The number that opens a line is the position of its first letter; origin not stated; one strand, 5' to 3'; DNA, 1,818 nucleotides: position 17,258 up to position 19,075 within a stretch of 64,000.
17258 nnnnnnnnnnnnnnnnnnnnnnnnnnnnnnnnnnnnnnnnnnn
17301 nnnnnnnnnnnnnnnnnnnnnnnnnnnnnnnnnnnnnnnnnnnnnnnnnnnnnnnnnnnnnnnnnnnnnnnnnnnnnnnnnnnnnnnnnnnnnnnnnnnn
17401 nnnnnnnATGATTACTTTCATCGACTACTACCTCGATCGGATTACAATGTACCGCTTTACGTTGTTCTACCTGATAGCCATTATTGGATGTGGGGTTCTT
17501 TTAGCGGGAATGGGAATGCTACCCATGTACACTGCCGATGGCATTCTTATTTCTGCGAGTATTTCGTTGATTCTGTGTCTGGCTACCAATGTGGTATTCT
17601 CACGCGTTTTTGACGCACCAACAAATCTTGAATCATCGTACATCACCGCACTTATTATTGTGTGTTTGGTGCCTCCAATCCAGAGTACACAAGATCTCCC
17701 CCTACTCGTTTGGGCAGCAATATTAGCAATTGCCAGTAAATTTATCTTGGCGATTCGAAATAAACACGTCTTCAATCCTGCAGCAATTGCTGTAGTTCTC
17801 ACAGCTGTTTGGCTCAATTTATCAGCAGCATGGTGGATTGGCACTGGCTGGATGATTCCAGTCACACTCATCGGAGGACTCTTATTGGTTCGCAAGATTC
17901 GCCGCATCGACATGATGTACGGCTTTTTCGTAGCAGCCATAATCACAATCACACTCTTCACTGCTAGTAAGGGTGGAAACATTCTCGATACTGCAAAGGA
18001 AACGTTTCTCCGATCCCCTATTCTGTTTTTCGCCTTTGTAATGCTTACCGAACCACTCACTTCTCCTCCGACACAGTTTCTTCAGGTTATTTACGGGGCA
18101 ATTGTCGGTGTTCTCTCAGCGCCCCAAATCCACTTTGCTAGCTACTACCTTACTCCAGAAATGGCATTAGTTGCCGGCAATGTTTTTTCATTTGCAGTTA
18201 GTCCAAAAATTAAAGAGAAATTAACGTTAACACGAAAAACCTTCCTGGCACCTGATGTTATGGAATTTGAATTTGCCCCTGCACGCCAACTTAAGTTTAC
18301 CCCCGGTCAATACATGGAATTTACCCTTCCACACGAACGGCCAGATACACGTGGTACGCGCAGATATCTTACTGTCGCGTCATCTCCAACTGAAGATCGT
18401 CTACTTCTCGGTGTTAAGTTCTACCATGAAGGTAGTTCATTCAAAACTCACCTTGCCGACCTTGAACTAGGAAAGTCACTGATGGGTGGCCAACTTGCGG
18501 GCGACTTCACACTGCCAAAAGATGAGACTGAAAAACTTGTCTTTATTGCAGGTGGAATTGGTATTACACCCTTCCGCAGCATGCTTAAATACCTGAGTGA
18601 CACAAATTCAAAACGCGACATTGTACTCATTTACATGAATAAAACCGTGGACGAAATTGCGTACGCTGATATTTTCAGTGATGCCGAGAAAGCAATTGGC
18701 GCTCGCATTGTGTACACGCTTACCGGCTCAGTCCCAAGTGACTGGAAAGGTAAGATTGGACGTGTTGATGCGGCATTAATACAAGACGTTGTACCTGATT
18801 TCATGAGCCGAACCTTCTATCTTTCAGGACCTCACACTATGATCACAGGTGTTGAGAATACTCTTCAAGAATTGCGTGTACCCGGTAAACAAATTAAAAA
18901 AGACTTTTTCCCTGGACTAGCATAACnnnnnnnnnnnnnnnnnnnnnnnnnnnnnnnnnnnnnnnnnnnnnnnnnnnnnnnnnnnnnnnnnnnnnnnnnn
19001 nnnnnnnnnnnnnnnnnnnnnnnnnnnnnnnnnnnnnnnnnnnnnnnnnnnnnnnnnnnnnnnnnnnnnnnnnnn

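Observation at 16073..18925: Minimal three-gene flavinylation / transmembrane electron-transfer module: exported FMN_bind protein, signal-less ApbE, and an RnfD/NqrB-like::FNR fusion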

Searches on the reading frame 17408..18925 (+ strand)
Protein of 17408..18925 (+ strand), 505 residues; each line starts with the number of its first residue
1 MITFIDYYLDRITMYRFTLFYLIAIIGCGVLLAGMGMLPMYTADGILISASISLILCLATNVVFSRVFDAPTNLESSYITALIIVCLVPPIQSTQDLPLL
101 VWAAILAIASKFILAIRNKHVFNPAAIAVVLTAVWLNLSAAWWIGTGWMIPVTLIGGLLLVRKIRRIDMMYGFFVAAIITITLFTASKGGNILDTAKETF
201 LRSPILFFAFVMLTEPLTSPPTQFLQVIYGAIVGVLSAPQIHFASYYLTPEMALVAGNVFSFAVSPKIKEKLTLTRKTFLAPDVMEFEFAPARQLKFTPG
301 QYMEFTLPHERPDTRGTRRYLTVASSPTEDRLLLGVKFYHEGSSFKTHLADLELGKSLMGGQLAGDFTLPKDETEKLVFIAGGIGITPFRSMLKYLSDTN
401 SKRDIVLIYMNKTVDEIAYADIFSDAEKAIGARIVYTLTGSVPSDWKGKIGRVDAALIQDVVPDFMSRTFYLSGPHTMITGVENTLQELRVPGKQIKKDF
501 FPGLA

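Call 3: search_protein_families(library=pfam, proteins=[window:17408-18925:+], max_evalue=0.01)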
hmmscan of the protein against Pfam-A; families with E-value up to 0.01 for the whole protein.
window:17408-18925:+ (505 aa): 4 families
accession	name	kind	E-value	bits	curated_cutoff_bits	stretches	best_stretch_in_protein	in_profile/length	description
PF00175.26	NAD_binding_1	-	8.9e-16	58.9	22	1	379-483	1-108/109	Oxidoreductase NAD-binding domain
PF03116.20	NQR2_RnfD_RnfE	-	3.6e-08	33.6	27.7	1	149-246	174-268/296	NQR2, RnfD, RnfE family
PF00970.30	FAD_binding_6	-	4.7e-05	24.1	21.1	1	272-358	2-88/99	Oxidoreductase FAD-binding domain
PF08030.17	NAD_binding_6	-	0.00064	20.3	22.2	1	375-417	2-49/156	Ferric reductase NAD binding domain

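Call 4: search_protein_families(library=ncbifam, proteins=[window:17408-18925:+], max_evalue=0.01)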
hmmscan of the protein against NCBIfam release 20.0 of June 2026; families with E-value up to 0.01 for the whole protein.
window:17408-18925:+ (505 aa): 29 families (the best 25 are shown)
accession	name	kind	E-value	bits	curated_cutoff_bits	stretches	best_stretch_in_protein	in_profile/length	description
NF009805.0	PRK13289.1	equivalog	8.3e-26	90.8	432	1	278-501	163-392/399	NO-inducible flavohemoprotein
NF007964.0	PRK10684.1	equivalog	1.3e-20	73.6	383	1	281-501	21-237/333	NADH oxidoreductase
NF058606.1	GlBtMonoRdsGbcB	equivalog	1.7e-18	66.6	500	1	283-489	27-235/362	glycine betaine monooxygenase reductase subunit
NF045803.1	MethMoxFADbindMmoC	equivalog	1.4e-17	63.5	500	1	292-498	135-337/343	aromatic/alkene monooxygenase hydroxylase FAD-binding subunit MmoC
TIGR02160.1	PA_CoA_Oxy5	hypoth_equivalog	4.9e-17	61.8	420.8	1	292-501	28-241/352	1,2-phenylacetyl-CoA epoxidase subunit PaaE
NF040810.1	BenC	equivalog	1.1e-16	61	430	1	277-492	112-321/333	benzoate 1,2-dioxygenase electron transfer component BenC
NF005963.0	PRK08051.1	equivalog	8.6e-15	54.7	230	1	280-496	14-225/233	NAD(P)H-flavin reductase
NF008822.0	PRK11872.1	equivalog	1.7e-14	53.6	402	1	291-497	131-331/341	anthranilate 1,2-dioxygenase electron transfer component AntC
TIGR01941.1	nqrF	equivalog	9.1e-11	41.3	295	1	365-500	262-402/405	NADH:ubiquinone reductase (Na(+)-transporting) subunit F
NF052252.1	flav_redu_LuxG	exception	6.5e-10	38.6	340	1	284-487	15-214/232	flavin mononucleotide reductase LuxG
NF040830.1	sulfhyd_ShyC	equivalog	1.4e-08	34.3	600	1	294-421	36-155/288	NAD(P)-dependent hydrogenase/sulfhydrogenase 2 subunit gamma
NF006220.0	PRK08345.1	subfamily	7e-08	32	395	1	292-441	38-182/294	cytochrome-c3 hydrogenase subunit gamma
TIGR02911.1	sulfite_red_B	equivalog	1.8e-07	30.5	288.6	1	349-482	73-205/261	anaerobic sulfite reductase subunit AsrB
NF008178.0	PRK10926.1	equivalog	1.1e-06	28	390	1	295-481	29-213/248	ferredoxin--NADP(+) reductase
NF000796.0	PRK00054.1-1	equivalog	1.9e-06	27.4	224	1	344-490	62-193/254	dihydroorotate dehydrogenase electron transfer subunit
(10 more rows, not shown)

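Call 14: find_homologous_proteins(query=window:17408-18925:+, max_evalue=0.00001)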
Query window:17408-18925:+ (505 aa): 6488 proteins with E <= 0.00001 among 8000 candidates; the best 120 are listed.
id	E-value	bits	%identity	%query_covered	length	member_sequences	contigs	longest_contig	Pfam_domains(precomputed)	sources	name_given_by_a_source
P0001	0.0e+0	1119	100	100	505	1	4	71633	PF00175.27,PF03116.21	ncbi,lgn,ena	-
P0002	7.7e-209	713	62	100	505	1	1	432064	PF00175.27,PF03116.21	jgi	jgi:ferredoxin-NADP reductase/Na+-transporting NADH:ubiquinone oxidoreductase subunit NqrB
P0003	9.7e-205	699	61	100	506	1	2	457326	PF00175.27,PF03116.21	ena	-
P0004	3.9e-203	694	60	100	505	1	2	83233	PF00175.27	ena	-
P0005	1.0e-202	692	60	100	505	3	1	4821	PF00175.27,PF03116.21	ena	-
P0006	1.0e-201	689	60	100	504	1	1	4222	PF00175.27,PF03116.21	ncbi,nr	ncbi:RnfABCDGE type electron transport complex subunit D [Patescibacteria group bacterium]|nr:RnfABC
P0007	1.1e-199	682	60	100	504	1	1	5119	PF00175.27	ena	-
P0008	1.4e-199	682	60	100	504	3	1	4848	PF00175.27,PF03116.21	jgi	jgi:ferredoxin-NADP reductase/Na+-transporting NADH:ubiquinone oxidoreductase subunit NqrB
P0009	1.4e-199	682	60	100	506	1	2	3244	PF00175.27,PF03116.21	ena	-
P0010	1.9e-196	672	60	100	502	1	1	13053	PF00175.27,PF03116.21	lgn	-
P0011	9.3e-194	663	59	97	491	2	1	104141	PF00175.27,PF03116.21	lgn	-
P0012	4.2e-190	651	57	100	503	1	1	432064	PF00175.27,PF03116.21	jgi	jgi:ferredoxin-NADP reductase/Na+-transporting NADH:ubiquinone oxidoreductase subunit NqrB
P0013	1.4e-186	639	56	100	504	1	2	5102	PF00175.27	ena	-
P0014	5.2e-186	637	57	100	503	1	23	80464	PF00175.27,PF03116.21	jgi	jgi:ferredoxin-NADP reductase/Na+-translocating ferredoxin:NAD+ oxidoreductase RnfD subunit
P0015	8.6e-185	633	59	99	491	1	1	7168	PF00175.27,PF03116.21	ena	-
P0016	1.4e-182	626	57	100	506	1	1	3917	PF00175.27,PF03116.21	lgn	-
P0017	1.2e-181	623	55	100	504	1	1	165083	PF00175.27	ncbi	-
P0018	1.2e-181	623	55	100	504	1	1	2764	PF00175.27,PF03116.21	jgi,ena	-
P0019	4.4e-180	618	56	100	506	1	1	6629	PF00175.27,PF03116.21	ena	-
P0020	2.0e-178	612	56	100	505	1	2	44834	PF00175.27,PF03116.21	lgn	-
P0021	2.7e-178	612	55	100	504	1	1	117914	PF00175.27,PF03116.21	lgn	-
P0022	2.9e-178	612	54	100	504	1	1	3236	PF00175.27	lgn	-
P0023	3.9e-178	611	56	100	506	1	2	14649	PF00175.27,PF03116.21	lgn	-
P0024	7.2e-178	610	56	100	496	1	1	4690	PF00175.27,PF03116.21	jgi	-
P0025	8.5e-178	610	56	100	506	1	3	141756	PF00175.27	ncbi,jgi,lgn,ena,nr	ncbi:MAG TPA: hypothetical protein VND99_06285 [Candidatus Acidoferrales bacterium]|nr:hypothetical 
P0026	3.2e-177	608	55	100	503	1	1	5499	PF00175.27,PF03116.21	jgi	jgi:ferredoxin-NADP reductase/Na+-translocating ferredoxin:NAD+ oxidoreductase RnfD subunit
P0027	4.6e-177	608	57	91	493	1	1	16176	PF00175.27,PF03116.21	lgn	-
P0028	5.1e-177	608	54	100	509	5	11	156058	PF00175.27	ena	-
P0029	9.6e-177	607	56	99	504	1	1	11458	PF00175.27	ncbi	ncbi:MAG: FAD-dependent oxidoreductase [Candidatus Levyibacteriota bacterium]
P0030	9.9e-177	607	54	100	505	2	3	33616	PF00175.27,PF03116.21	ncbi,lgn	-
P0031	1.1e-176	607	56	100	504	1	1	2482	PF00175.27,PF03116.21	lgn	-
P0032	1.4e-176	606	54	99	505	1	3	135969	PF00175.27,PF03116.21,PF00970.31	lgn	-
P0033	1.4e-176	606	52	100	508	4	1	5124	PF00175.27,PF03116.21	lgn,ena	-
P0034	2.7e-176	605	54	100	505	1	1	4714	PF00175.27,PF03116.21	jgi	jgi:ferredoxin-NADP reductase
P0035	4.8e-176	604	55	100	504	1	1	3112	PF00175.27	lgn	-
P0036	7.0e-176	604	54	100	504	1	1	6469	PF00175.27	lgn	-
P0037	8.2e-176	604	53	100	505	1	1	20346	PF00175.27,PF03116.21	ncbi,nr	ncbi:MAG TPA: RnfABCDGE type electron transport complex subunit D [Candidatus Saccharimonadales bact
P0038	1.4e-175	603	54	100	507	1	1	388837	PF00175.27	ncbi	-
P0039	2.2e-175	602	53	100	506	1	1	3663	PF00175.27,PF03116.21,PF00970.31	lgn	-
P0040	2.4e-175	602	55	97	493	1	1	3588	PF00175.27,PF03116.21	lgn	-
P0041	3.9e-175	601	56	100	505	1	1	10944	PF00175.27,PF03116.21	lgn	-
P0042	6.9e-175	601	54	99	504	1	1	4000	PF00175.27,PF03116.21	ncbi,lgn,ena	-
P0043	8.7e-175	600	54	100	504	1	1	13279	PF00175.27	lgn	-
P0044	1.0e-174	600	53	100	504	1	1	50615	PF00175.27,PF03116.21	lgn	-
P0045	1.1e-174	600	53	99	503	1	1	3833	PF00175.27,PF03116.21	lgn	-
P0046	1.2e-174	600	55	99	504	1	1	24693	PF00175.27,PF03116.21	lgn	-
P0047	1.3e-174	600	55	100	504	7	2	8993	PF00175.27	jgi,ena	-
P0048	3.7e-174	598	54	99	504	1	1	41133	PF00175.27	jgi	jgi:ferredoxin-NADP reductase/Na+-translocating ferredoxin:NAD+ oxidoreductase RnfD subunit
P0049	1.1e-173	597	53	100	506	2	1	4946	PF00175.27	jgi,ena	-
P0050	1.4e-173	596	53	100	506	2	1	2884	PF00175.27,PF00970.31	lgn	-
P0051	1.4e-173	596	54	100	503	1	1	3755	PF00175.27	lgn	-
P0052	5.2e-173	594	53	100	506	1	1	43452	PF00175.27,PF03116.21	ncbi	-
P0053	6.0e-173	594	53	100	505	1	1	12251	PF00175.27,PF03116.21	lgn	-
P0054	6.3e-173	594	53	99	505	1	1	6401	PF00175.27,PF03116.21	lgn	-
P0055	8.2e-173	594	52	100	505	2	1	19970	PF00175.27,PF03116.21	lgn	-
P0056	8.3e-173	594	55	99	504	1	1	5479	PF00175.27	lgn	-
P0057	1.3e-172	593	53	100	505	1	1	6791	PF00175.27,PF03116.21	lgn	-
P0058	2.1e-172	592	54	99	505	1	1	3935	PF00175.27,PF03116.21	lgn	-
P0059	2.5e-172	592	54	100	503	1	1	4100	PF00175.27,PF03116.21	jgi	jgi:glycine betaine catabolism B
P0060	2.7e-172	592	53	99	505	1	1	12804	PF00175.27,PF03116.21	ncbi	-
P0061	2.8e-172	592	54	99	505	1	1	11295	PF00175.27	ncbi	-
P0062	4.0e-172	591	54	100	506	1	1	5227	PF00175.27,PF03116.21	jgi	jgi:ferredoxin-NADP reductase/Na+-transporting NADH:ubiquinone oxidoreductase subunit NqrB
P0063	4.1e-172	591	53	100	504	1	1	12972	PF00175.27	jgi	jgi:ferredoxin-NADP reductase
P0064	4.4e-172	591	52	100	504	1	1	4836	PF00175.27,PF03116.21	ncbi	-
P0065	4.5e-172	591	54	100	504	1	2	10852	PF00175.27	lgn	-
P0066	7.4e-172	591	53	100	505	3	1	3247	PF00175.27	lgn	-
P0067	7.9e-172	591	54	99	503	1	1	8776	PF00175.27,PF03116.21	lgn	-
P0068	8.9e-172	590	53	100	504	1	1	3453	PF00175.27,PF03116.21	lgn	-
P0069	9.5e-172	590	54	100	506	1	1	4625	PF00175.27,PF03116.21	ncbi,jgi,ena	-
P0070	1.2e-171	590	52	100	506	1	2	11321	PF00175.27,PF03116.21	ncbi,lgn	-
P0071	1.2e-171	590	53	100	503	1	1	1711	PF00175.27,PF03116.21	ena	-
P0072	1.5e-171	590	55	97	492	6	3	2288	PF00175.27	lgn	-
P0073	1.8e-171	589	54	100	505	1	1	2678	PF00175.27,PF03116.21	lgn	-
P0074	2.0e-171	589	53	100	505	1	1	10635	PF00175.27,PF03116.21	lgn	-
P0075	2.1e-171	589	52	100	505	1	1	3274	PF00175.27,PF03116.21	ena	-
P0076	2.5e-171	589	53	100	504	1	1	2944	PF00175.27,PF03116.21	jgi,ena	-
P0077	3.2e-171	589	52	100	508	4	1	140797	PF00175.27,PF03116.21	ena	-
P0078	3.3e-171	588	51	99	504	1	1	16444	PF00175.27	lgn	-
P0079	4.1e-171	588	52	100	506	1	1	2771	PF00175.27,PF03116.21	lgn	-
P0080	4.4e-171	588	52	100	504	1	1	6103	PF00175.27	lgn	-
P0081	5.1e-171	588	54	99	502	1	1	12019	PF00175.27,PF03116.21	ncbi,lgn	-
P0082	5.6e-171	588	53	100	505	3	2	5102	PF00175.27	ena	-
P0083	6.2e-171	588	52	100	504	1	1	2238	PF00175.27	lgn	-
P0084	1.3e-170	586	54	100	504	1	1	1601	PF00175.27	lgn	-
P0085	1.3e-170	586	53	100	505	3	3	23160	PF00175.27,PF03116.21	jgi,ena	jgi:ferredoxin-NADP reductase/Na+-translocating ferredoxin:NAD+ oxidoreductase RnfD subunit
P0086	2.0e-170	586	54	100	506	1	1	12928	PF00175.27,PF08030.18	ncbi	-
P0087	2.1e-170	586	52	100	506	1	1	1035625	PF00175.27,PF03116.21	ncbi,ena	-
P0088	2.3e-170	586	54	99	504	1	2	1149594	PF00175.27,PF03116.21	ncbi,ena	-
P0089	2.5e-170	586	54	99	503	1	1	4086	PF00175.27,PF03116.21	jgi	jgi:ferredoxin-NADP reductase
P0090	3.1e-170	585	54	99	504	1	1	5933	PF00175.27,PF03116.21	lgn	-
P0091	3.2e-170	585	51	100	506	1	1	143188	PF00175.27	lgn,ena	-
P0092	3.8e-170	585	53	100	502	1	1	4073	PF00175.27,PF03116.21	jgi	jgi:ferredoxin-NADP reductase/Na+-translocating ferredoxin:NAD+ oxidoreductase RnfD subunit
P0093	4.7e-170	585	54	99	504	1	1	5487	PF00175.27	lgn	-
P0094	4.8e-170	585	54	100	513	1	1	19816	PF00175.27,PF03116.21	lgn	-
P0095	5.0e-170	585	54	100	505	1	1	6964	PF00175.27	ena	-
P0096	5.3e-170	584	53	100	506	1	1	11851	PF00175.27,PF03116.21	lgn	-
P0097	5.5e-170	584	54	97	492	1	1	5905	PF00175.27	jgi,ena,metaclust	metaclust:\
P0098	7.4e-170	584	54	100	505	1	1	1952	PF00175.27,PF03116.21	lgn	-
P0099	7.9e-170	584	53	100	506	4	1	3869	PF00175.27,PF03116.21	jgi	jgi:ferredoxin-NADP reductase/Na+-translocating ferredoxin:NAD+ oxidoreductase RnfD subunit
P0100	7.9e-170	584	53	100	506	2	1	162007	PF00175.27,PF03116.21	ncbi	-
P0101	8.4e-170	584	52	100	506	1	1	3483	PF00175.27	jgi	-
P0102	8.5e-170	584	54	100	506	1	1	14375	PF00175.27,PF03116.21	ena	-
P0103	8.6e-170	584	53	100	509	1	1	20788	PF00175.27,PF03116.21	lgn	-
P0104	8.7e-170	584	52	99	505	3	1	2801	PF00175.27,PF03116.21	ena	-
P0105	8.8e-170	584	53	99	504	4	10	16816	PF00175.27,PF03116.21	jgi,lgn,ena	-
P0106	9.7e-170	584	52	100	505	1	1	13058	PF00175.27,PF03116.21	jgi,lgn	-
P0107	1.4e-169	583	54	97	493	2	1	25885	PF00175.27,PF03116.21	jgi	-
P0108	1.4e-169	583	53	100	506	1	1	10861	PF00175.27,PF03116.21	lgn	-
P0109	1.5e-169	583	52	100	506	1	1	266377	PF00175.27,PF03116.21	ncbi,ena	-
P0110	1.6e-169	583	54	100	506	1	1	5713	PF00175.27,PF03116.21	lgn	-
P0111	1.7e-169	583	52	100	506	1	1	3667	PF00175.27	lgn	-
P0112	1.9e-169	583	53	95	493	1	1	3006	PF00175.27,PF03116.21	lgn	-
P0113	1.9e-169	583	54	99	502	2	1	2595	PF00175.27,PF03116.21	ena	-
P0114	1.9e-169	583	54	100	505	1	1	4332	PF00175.27,PF03116.21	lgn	-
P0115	2.0e-169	583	51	99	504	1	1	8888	PF00175.27,PF03116.21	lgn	-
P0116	2.4e-169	582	53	100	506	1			PF00175.27,PF03116.21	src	-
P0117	2.4e-169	582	53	99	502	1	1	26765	PF00175.27,PF03116.21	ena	-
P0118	2.7e-169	582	52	100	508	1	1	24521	PF00175.27,PF03116.21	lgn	-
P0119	3.0e-169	582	52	99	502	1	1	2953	PF00175.27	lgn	-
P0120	3.2e-169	582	54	97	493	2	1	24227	PF00175.27,PF03116.21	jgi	-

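Call 15: find_related_loci(query=window:17408-18925:+, collection=genome_contigs, flank=6000)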
Query window:17408-18925:+ (505 aa) in genome_contigs; peptide patterns used: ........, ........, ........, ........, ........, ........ (x = any residue, [..] = any of these).
74 stretches matched a pattern; 13 encode a relative of the query (tblastn E <= 1e-3); 13 distinct loci.
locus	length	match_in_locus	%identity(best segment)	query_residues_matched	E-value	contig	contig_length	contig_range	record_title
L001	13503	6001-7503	54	4-504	2e-176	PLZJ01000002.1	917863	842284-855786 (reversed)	MAG: Candidatus Levyibacteriota bacterium isolate palsa_1332 73.20120700_P3D.151_contig_1296, whole genome shotgun seque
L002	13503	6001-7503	50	5-505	6e-173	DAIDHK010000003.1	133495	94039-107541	MAG TPA_asm: Candidatus Levyibacteriota bacterium isolate clean343 NODE_3_length_133495_cov_12.109453, whole genome shot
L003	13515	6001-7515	52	1-504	5e-173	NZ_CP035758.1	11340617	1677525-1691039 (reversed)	Ktedonosporobacter rubrisoli strain SCAWS-G2 chromosome, complete genome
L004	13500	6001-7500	53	5-504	1e-171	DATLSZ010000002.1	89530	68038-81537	MAG TPA_asm: Candidatus Acidiferrales bacterium isolate SMAG_U13943 k141_94805, whole genome shotgun sequence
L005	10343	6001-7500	53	5-504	9e-172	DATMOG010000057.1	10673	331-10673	MAG TPA_asm: Candidatus Sulfotelmatobacter sp. isolate SMAG_U12870 k141_2440353, whole genome shotgun sequence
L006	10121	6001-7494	54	5-504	7e-173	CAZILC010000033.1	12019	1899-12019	MAG TPA_asm: uncultured Gammaproteobacteria bacterium isolate SRP200132_co1_59 genome assembly, contig: NODE_9395_length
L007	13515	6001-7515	50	1-504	2e-168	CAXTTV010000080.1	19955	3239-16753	MAG TPA_asm: uncultured Ktedonobacteraceae bacterium isolate public_SRR14721957_metawrap_bin.3 genome assembly, contig:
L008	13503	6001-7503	51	5-505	8e-168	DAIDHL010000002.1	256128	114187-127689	MAG TPA_asm: Candidatus Levyibacteriota bacterium isolate clean344 NODE_2_length_256128_cov_5.732237, whole genome shotg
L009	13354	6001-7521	50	2-504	3e-165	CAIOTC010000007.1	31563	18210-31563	uncultured bacterium isolate AlinenLipids_bin-2248 genome assembly, contig: bin-2248:07/24, whole genome shotgun sequenc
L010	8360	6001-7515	46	1-504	6e-153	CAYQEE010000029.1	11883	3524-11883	MAG TPA_asm: uncultured Gammaproteobacteria bacterium isolate SRP272529_co2_240 genome assembly, contig: NODE_9759_lengt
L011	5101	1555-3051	37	3-503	2e-94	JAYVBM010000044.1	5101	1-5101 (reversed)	MAG: Candidatus Paceibacterota bacterium isolate GL28_UP_metabat_94 GL28_UP_metabat_94_43, whole genome shotgun sequence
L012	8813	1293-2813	38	9-505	9e-94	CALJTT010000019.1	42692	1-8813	MAG: Candidatus Pacebacteria bacterium isolate R3_Bin_METABAT__89_1 genome assembly, contig: c_000002099736, whole genom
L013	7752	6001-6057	74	136-154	3e-4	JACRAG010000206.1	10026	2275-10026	MAG: Anaerolineae bacterium isolate NC_groundwater_1587_Pr3_B-0.1um_58_7 SR-2_scaffold_141_1428176, whole genome shotgun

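Call 19: search_solved_structures(query=window:17408-18925:+, max_evalue=0.01, show_alignments=0)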
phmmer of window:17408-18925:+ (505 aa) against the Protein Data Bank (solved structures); distinct sequences matched with E-value up to 0.01: 37.
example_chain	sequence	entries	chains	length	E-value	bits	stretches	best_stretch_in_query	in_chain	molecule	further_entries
1tvc_A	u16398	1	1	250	6.4e-14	54.8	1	293-499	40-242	METHANE MONOOXYGENASE COMPONENT C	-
6o0a_A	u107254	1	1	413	6.5e-12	48.2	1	259-484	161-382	Flavohemoglobin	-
4wqm_A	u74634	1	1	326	4.3e-11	45.5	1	272-499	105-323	Toluene-4-monooxygenase electron transfer component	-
6mv1_A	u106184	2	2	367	7.1e-09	38.2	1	332-463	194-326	Cytochrome b5 reductase 4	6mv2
2eix_A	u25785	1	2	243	7.2e-09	38.2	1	317-489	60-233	NADH-cytochrome b5 reductase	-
2r6h_A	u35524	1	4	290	2.8e-08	36.2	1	347-499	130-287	NADH:ubiquinone oxidoreductase, Na translocating, F subunit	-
5ogx_A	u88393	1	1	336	4.1e-07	32.4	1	278-501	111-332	Cytochrome P450 reductase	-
7rom_A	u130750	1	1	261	6.8e-07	31.7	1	317-488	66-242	NADH-cytochrome b5 reductase 1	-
4g1b_A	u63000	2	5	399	1.9e-06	30.2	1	260-409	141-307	Flavohemoglobin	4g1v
4u9u_A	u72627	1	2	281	3.2e-06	29.4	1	361-502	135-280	Na(+)-translocating NADH-quinone reductase subunit F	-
8ad4_A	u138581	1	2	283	3.2e-06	29.4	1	361-502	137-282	Na(+)-translocating NADH-quinone reductase subunit F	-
4uaj_A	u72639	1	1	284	3.3e-06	29.4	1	361-502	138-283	Na(+)-translocating NADH-quinone reductase subunit F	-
7qty_A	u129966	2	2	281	3.3e-06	29.4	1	364-503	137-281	Na(+)-translocating NADH-quinone reductase subunit F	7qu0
7xk3_F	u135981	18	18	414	5.7e-06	28.6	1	361-503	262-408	Na(+)-translocating NADH-quinone reductase subunit F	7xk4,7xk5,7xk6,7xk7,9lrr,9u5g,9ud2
8a1t_F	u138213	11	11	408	7.1e-06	28.3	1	361-502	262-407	Na(+)-translocating NADH-quinone reductase subunit F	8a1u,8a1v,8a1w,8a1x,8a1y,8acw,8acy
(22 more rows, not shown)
